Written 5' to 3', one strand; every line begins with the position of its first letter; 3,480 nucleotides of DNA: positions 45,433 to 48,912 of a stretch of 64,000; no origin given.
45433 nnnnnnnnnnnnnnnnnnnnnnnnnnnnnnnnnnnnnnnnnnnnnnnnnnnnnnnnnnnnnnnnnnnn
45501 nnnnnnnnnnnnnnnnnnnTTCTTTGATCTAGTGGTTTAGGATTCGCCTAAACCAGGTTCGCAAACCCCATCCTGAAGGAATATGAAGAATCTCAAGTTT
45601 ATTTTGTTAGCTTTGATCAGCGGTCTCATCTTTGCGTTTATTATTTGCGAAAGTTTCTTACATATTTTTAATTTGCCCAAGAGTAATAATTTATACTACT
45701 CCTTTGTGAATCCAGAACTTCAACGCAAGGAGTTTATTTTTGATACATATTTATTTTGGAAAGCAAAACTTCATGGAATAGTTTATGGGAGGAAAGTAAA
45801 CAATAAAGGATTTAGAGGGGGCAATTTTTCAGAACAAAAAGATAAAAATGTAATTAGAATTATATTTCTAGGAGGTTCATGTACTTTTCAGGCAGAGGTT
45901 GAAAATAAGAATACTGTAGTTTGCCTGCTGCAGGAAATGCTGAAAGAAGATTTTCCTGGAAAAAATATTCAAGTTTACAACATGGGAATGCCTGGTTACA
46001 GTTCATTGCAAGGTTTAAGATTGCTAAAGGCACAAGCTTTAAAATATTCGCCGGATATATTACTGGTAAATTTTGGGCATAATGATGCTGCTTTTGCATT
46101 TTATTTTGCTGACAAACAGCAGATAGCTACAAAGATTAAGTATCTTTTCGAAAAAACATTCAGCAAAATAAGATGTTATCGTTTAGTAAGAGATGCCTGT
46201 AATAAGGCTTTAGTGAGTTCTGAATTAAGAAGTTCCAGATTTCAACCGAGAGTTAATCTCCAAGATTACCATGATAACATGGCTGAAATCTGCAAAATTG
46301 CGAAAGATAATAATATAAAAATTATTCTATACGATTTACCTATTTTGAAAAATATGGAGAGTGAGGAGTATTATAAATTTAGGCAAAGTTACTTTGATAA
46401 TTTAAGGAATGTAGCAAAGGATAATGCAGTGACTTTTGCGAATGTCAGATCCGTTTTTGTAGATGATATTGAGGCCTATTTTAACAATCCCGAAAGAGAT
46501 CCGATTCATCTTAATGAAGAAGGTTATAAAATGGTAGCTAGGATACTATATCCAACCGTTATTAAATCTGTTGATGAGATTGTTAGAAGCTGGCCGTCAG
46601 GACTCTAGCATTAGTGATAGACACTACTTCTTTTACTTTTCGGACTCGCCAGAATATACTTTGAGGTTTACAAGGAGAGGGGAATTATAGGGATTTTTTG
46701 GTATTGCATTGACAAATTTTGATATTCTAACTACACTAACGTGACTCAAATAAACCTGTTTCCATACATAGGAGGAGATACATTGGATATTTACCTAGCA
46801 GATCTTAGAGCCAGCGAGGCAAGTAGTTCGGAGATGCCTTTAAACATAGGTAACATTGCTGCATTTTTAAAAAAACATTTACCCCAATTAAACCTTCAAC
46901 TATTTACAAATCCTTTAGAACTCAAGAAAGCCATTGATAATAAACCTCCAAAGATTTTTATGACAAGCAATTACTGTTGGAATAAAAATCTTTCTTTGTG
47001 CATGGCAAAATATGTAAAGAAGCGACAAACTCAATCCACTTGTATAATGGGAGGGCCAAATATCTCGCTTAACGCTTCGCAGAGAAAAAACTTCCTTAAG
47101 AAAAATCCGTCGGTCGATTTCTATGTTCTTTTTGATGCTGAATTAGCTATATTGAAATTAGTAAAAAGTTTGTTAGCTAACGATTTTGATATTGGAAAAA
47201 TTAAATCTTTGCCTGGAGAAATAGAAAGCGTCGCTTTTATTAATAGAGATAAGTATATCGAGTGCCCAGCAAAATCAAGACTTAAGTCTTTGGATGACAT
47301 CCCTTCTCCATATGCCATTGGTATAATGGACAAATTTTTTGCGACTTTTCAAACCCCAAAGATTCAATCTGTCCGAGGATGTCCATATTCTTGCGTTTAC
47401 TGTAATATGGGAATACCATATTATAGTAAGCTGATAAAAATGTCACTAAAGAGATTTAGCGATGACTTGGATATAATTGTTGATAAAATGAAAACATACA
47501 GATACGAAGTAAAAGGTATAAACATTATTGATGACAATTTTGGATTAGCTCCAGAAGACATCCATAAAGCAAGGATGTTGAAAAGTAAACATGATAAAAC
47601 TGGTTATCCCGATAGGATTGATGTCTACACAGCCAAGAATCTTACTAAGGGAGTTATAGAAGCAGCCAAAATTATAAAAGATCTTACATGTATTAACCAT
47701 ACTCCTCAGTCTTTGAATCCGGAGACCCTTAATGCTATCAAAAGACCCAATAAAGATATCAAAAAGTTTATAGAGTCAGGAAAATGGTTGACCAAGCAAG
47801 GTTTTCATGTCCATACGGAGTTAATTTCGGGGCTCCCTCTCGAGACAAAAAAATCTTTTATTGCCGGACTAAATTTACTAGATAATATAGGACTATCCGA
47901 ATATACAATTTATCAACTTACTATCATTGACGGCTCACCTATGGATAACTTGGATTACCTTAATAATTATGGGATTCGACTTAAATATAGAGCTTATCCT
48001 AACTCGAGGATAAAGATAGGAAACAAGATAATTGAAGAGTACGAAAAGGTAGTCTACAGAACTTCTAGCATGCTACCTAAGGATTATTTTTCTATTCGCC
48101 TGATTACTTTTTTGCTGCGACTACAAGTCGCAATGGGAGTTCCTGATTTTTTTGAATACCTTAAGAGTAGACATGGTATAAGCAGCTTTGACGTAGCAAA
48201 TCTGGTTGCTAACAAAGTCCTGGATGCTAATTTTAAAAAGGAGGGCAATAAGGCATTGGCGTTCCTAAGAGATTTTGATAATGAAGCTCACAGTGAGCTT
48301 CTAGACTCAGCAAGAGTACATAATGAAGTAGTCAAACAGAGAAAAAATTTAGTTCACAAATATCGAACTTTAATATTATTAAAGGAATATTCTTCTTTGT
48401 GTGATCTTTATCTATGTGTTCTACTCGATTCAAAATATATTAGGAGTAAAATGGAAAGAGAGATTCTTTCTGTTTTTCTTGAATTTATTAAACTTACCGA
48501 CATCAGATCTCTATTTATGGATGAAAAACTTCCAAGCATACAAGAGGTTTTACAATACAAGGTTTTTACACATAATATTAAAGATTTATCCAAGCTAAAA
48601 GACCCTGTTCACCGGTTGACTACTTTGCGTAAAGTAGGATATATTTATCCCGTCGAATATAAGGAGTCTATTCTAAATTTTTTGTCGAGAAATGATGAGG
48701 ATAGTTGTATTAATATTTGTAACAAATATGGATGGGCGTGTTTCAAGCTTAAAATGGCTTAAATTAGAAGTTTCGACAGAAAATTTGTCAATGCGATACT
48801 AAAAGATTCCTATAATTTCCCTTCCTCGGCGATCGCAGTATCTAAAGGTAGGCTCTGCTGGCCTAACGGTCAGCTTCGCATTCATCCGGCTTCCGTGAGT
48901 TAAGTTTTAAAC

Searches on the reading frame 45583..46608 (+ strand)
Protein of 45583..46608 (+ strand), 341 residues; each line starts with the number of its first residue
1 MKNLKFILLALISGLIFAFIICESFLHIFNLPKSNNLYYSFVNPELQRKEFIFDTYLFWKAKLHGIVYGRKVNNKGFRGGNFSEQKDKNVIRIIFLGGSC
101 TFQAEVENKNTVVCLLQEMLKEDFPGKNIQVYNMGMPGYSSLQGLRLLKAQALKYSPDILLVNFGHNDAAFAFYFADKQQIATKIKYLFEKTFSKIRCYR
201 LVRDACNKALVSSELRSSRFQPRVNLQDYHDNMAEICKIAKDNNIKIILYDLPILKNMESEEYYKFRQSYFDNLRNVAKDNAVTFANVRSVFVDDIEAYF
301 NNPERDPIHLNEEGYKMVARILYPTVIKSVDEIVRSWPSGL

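Call 3: search_protein_families(library=pfam, proteins=[window:45583-46608:+], max_evalue=1)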
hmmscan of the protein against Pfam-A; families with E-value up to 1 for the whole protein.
window:45583-46608:+ (341 aa): 5 families
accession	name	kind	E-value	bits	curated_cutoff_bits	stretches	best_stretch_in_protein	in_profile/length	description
PF13472.12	Lipase_GDSL_2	-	7.3e-17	62.9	32.9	1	95-316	1-177/178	GDSL-like Lipase/Acylhydrolase family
PF00657.28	Lipase_GDSL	-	6.1e-12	46.6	23.6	1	96-320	4-206/208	GDSL-like Lipase/Acylhydrolase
PF04311.20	DUF459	-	2.3e-06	27.6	27.2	1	227-322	91-194/197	Protein of unknown function (DUF459)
PF25182.1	NonGDSL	-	0.00019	21.3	80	1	87-171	24-109/220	Non-GDSL lipase-like family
PF14411.12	LHH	-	0.18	12.4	23.3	0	227-274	27-73/76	A nuclease of the HNH/ENDO VII superfamily with conserved LHH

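Call 4: search_protein_families(library=ncbifam, proteins=[window:45583-46608:+], max_evalue=1)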
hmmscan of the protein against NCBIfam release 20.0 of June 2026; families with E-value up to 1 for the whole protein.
window:45583-46608:+ (341 aa): 2 families
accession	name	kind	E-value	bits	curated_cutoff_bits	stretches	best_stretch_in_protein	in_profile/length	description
NF007819.1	PRK10528.1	equivalog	0.0036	17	270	1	96-185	34-121/210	multifunctional acyl-CoA thioesterase I/protease I/lysophospholipase L1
NF042968.1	AcxylEst_AxeA1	equivalog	0.0073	14.7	700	1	86-321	270-458/459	acetylxylan esterase AxeA1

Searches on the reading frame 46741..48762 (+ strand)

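Call 3: search_protein_families(library=pfam, proteins=[window:46741-48762:+], max_evalue=1)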
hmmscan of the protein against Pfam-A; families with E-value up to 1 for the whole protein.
window:46741-48762:+ (673 aa): 3 families
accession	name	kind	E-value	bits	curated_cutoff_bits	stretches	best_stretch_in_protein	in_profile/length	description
PF04055.27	Radical_SAM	-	1.8e-13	51.5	29.5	1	210-375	3-161/166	Radical SAM superfamily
PF24665.1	DUF7652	-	0.025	15.2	27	0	57-88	66-97/105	Domain of unknown function (DUF7652)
PF02310.24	B12-binding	-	0.091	13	32.1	1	32-137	13-117/121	B12 binding domain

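Call 4: search_protein_families(library=ncbifam, proteins=[window:46741-48762:+], max_evalue=1)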
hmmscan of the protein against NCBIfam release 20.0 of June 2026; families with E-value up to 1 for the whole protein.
window:46741-48762:+ (673 aa): 19 families
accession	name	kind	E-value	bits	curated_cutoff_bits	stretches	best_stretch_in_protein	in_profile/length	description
NF033712.0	B12_rSAM_KedN5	subfamily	2.1e-39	135.3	700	1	63-395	56-381/624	KedN5 family methylcobalamin-dependent radical SAM C-methyltransferase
NF038361.1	rSAM_Sden_1168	equivalog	1.2e-10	40.5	575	1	87-400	159-468/560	Sden_1168 family B12-binding radical SAM P-methyltransferase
TIGR02026.1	BchE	equivalog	7.8e-10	38.2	481.35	1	60-248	54-236/497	magnesium-protoporphyrin IX monomethyl ester anaerobic oxidative cyclase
TIGR04479.1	bcpD_PhpK_rSAM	subfamily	3.4e-09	35.6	600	1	60-384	101-410/504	PhpK family radical SAM P-methyltransferase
TIGR01212.1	TIGR01212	equivalog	3.8e-09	36.1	180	1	321-403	144-225/302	tRNA modification radical SAM protein MnmL/YtqA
TIGR04013.1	B12_SAM_MJ_1487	hypoth_equivalog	3.1e-08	32.9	251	2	60-223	34-169/382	TIGR04013 family B12-binding domain/radical SAM domain-containing protein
TIGR03975.1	rSAM_ocin_1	subfamily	1.3e-06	27.3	281.85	1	64-214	123-270/606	RiPP maturation radical SAM C-methyltransferase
TIGR04367.1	HpnR_B12_rSAM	equivalog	1.7e-06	26.8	650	1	49-269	41-247/490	hopanoid C-3 methylase HpnR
TIGR03994.1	rSAM_HemZ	equivalog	4.3e-06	26.1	321.4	1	214-402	94-285/401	coproporphyrinogen dehydrogenase HemZ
TIGR00089.1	TIGR00089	subfamily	7e-06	25.1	251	1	211-391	146-326/429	MiaB/RimO family radical SAM methylthiotransferase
NF050148.1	rSAM_ApyD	equivalog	1.1e-05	24.1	750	1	84-252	89-246/645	RiPP biosynthesis radical SAM protein ApyD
NF006064.0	PRK08207.2-2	equivalog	1.9e-05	23.9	504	1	311-411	255-356/465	coproporphyrinogen III oxidase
NF040542.1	rSAM_RCCLKC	equivalog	3.4e-05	23.2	450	1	85-249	65-224/423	arsinothricin biosynthesis radical SAM protein ArsL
TIGR04072.2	rSAM_ladder_B12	equivalog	7.7e-05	21.5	360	1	179-249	154-224/443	lipid biosynthesis B12-binding/radical SAM protein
TIGR04107.1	rSAM_HutW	equivalog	0.0022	16.9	400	1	352-404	188-241/419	heme anaerobic degradation radical SAM methyltransferase ChuW/HutW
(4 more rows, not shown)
